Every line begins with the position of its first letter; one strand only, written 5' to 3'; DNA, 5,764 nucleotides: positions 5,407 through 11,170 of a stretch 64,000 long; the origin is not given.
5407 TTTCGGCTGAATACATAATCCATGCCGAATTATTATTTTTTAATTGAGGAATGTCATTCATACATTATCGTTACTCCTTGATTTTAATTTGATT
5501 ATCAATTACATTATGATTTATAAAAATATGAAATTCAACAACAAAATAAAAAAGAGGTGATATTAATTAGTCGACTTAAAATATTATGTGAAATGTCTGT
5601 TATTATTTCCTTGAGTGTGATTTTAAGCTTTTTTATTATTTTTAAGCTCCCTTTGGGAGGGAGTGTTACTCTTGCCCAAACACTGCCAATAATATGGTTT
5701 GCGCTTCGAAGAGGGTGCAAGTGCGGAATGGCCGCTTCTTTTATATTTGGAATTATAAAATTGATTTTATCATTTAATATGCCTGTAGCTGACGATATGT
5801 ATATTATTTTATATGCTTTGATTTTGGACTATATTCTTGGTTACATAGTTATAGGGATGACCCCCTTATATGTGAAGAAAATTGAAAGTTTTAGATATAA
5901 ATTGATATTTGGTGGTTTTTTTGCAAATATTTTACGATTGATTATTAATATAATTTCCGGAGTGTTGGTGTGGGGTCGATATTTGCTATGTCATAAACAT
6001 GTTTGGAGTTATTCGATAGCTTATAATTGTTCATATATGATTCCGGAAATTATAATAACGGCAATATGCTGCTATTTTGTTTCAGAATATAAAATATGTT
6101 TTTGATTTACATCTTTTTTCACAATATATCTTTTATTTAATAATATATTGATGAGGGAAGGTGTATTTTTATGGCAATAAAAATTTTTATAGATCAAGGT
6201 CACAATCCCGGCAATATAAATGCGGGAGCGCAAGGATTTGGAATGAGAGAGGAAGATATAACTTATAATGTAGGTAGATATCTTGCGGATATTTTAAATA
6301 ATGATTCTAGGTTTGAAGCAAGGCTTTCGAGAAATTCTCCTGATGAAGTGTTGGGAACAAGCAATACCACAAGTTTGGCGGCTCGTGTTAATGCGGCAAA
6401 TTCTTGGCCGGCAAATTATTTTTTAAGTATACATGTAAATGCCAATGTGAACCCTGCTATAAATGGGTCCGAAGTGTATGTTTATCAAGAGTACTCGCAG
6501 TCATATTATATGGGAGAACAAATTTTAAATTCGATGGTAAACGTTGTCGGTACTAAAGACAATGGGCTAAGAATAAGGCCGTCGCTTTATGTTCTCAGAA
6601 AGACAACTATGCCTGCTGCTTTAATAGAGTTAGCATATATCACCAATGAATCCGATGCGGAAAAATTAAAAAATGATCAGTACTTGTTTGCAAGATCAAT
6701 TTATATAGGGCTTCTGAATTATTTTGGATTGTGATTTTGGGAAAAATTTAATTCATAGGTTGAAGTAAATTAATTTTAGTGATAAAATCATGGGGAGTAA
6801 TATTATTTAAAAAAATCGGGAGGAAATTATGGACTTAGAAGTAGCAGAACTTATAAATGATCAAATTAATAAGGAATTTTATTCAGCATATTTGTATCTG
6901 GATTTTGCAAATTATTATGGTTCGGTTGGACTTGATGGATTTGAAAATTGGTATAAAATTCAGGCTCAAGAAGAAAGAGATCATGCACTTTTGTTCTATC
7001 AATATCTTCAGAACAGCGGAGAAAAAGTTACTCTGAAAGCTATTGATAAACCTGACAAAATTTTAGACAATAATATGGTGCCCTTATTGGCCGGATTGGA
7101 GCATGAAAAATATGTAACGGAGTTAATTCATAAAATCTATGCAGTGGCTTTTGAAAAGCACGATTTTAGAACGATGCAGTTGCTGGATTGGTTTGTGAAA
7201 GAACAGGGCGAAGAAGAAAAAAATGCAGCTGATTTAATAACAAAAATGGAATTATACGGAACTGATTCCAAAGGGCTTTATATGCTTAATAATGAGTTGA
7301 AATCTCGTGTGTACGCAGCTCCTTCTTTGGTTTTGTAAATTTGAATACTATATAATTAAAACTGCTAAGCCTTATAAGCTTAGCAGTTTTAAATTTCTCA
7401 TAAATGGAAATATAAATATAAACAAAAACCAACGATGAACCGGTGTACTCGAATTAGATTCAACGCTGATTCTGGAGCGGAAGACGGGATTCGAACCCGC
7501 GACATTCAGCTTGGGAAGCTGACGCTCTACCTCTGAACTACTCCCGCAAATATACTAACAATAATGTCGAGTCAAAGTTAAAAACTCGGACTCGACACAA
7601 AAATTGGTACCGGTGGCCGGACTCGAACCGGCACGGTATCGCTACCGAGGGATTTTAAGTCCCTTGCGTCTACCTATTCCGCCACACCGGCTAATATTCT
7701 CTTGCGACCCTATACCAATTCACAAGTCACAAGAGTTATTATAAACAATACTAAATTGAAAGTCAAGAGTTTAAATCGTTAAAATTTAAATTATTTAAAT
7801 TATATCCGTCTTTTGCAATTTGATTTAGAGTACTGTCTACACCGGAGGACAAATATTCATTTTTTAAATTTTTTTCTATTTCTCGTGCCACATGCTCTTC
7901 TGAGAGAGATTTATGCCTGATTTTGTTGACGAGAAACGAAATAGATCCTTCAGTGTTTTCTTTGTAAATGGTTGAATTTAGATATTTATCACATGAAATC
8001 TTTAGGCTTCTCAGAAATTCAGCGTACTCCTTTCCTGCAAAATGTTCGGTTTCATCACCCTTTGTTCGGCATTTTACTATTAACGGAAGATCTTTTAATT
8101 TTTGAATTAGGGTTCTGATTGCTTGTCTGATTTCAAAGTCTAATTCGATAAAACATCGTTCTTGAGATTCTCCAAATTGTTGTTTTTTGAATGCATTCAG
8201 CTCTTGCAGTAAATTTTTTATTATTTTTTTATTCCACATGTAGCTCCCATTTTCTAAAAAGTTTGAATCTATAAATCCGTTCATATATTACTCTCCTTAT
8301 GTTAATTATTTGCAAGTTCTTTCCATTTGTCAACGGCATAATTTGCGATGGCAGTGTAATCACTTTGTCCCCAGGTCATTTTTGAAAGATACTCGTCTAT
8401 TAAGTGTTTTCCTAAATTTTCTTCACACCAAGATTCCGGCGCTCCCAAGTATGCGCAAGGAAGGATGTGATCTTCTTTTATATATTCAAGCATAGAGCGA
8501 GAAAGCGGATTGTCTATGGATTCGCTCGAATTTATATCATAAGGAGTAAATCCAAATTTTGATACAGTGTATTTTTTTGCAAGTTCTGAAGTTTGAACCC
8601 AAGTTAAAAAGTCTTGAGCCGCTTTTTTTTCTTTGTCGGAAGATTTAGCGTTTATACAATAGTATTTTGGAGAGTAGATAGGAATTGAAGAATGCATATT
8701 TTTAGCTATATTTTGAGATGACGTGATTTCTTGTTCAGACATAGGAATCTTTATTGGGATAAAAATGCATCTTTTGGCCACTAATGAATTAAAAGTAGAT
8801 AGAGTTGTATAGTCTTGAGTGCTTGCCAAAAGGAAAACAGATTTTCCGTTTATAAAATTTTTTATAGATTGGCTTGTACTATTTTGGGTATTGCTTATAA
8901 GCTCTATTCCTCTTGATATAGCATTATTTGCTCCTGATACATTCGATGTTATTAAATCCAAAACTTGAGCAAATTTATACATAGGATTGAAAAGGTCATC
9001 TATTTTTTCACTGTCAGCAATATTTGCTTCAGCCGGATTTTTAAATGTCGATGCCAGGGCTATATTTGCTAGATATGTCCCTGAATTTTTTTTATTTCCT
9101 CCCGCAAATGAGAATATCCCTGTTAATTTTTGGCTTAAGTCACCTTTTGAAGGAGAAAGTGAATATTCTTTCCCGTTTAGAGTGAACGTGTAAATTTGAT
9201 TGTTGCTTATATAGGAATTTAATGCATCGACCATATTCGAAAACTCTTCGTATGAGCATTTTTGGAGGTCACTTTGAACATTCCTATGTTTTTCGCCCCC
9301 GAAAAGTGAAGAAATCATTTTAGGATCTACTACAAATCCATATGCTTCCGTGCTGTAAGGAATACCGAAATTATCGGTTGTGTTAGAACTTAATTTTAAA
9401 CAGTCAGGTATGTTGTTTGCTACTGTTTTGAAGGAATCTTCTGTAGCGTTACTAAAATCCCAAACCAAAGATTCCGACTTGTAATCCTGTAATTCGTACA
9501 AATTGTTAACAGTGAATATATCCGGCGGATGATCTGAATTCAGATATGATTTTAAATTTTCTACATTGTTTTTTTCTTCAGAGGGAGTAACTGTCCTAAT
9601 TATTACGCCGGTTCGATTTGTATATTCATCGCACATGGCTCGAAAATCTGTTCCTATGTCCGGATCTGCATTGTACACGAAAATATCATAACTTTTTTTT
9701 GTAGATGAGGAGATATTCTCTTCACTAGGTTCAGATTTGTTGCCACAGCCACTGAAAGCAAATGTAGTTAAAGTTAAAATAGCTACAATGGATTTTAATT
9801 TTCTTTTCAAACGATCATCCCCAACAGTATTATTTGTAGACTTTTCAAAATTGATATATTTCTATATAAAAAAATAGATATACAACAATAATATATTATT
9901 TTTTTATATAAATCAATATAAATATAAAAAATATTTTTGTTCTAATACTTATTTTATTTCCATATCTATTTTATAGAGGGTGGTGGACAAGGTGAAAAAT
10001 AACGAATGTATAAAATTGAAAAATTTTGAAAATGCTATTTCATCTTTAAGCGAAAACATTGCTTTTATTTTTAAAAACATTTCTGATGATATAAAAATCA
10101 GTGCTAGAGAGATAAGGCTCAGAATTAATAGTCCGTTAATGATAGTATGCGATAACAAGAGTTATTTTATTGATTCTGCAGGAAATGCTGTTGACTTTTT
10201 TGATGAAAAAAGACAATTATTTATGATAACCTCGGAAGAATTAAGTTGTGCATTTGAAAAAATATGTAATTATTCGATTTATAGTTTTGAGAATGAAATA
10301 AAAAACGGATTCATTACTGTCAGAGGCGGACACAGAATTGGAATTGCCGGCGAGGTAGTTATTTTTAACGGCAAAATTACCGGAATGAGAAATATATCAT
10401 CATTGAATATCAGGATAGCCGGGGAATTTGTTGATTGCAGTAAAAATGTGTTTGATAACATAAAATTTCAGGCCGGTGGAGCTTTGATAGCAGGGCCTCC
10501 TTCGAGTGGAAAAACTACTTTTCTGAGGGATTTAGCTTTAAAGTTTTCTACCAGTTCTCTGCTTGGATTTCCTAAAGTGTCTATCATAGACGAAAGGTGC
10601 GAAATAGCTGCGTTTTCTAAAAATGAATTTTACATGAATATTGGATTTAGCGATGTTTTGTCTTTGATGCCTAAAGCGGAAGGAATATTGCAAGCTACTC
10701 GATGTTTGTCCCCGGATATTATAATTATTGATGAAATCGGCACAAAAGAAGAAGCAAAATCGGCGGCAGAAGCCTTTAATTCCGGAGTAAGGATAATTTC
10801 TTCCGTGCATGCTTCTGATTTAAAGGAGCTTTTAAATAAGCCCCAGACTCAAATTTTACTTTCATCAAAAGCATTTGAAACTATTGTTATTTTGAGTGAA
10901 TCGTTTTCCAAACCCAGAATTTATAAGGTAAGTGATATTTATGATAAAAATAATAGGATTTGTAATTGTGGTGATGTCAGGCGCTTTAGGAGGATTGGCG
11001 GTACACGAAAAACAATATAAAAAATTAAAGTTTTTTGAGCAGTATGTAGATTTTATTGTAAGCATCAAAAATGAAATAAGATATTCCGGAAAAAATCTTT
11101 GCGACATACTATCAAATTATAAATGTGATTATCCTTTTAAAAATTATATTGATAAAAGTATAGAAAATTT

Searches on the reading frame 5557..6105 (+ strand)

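Call 78: search_protein_families(library=pfam, proteins=[window:5557-6105:+], max_evalue=0.001)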
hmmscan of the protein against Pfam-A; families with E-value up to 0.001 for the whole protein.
window:5557-6105:+ (182 aa): 1 family
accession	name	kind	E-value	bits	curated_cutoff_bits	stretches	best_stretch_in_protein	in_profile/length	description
PF09515.15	Thia_YuaJ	-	4.1e-29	102.4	25.8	1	10-175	1-168/177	Thiamine transporter protein (Thia_YuaJ)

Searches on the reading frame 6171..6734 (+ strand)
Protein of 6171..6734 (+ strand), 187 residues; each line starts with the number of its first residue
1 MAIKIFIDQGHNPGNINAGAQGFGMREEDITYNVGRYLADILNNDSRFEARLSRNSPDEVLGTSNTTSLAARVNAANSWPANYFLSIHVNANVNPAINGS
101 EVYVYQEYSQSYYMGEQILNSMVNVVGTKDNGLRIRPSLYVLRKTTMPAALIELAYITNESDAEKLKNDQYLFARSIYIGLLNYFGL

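Call 78: search_protein_families(library=pfam, proteins=[window:6171-6734:+], max_evalue=0.001)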
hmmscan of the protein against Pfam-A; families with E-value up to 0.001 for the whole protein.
window:6171-6734:+ (187 aa): 1 family
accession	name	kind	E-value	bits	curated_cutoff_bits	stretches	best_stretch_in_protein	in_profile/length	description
PF01520.23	Amidase_3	-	9.8e-43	146.6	27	1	5-182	1-173/174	N-acetylmuramoyl-L-alanine amidase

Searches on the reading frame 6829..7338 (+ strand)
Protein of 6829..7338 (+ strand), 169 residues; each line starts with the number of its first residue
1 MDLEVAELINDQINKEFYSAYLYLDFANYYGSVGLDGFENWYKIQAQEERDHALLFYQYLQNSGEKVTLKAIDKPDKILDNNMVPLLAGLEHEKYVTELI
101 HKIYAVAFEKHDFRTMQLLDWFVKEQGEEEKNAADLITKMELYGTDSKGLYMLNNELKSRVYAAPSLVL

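Call 78: search_protein_families(library=pfam, proteins=[window:6829-7338:+], max_evalue=0.001)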
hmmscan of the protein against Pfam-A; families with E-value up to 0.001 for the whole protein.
window:6829-7338:+ (169 aa): 1 family
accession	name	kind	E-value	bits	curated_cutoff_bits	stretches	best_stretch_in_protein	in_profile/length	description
PF00210.30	Ferritin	-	8.5e-34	117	24.5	1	7-142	2-141/142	Ferritin-like domain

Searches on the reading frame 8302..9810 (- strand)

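Call 79: search_protein_families(library=pfam, proteins=[window:8302-9810:-], max_evalue=0.001)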
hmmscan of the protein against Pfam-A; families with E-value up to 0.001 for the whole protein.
window:8302-9810:- (502 aa): 2 families
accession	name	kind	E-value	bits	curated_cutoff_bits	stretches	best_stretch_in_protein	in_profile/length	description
PF13416.11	SBP_bac_8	-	6.9e-12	46.2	27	1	58-423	1-260/279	Bacterial extracellular solute-binding protein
PF15963.11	Myb_DNA-bind_7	-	0.00044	20.4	31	0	46-109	20-83/88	Myb DNA-binding like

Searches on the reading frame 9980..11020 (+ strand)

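Call 79: search_protein_families(library=pfam, proteins=[window:9980-11020:+], max_evalue=0.001)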
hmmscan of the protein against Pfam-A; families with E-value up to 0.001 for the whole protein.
window:9980-11020:+ (346 aa): 3 families
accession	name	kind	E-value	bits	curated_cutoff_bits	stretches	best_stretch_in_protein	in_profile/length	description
PF19568.5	Spore_III_AA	-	8e-68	229.2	27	1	25-324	13-302/306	Sporulation stage III, protein AA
PF00437.27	T2SSE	-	8e-07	28.5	24.9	1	143-285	120-252/370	Type II/IV secretion system protein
PF03266.21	NTPase_1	-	0.00014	22.2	23.9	0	194-286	44-142/168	NTPase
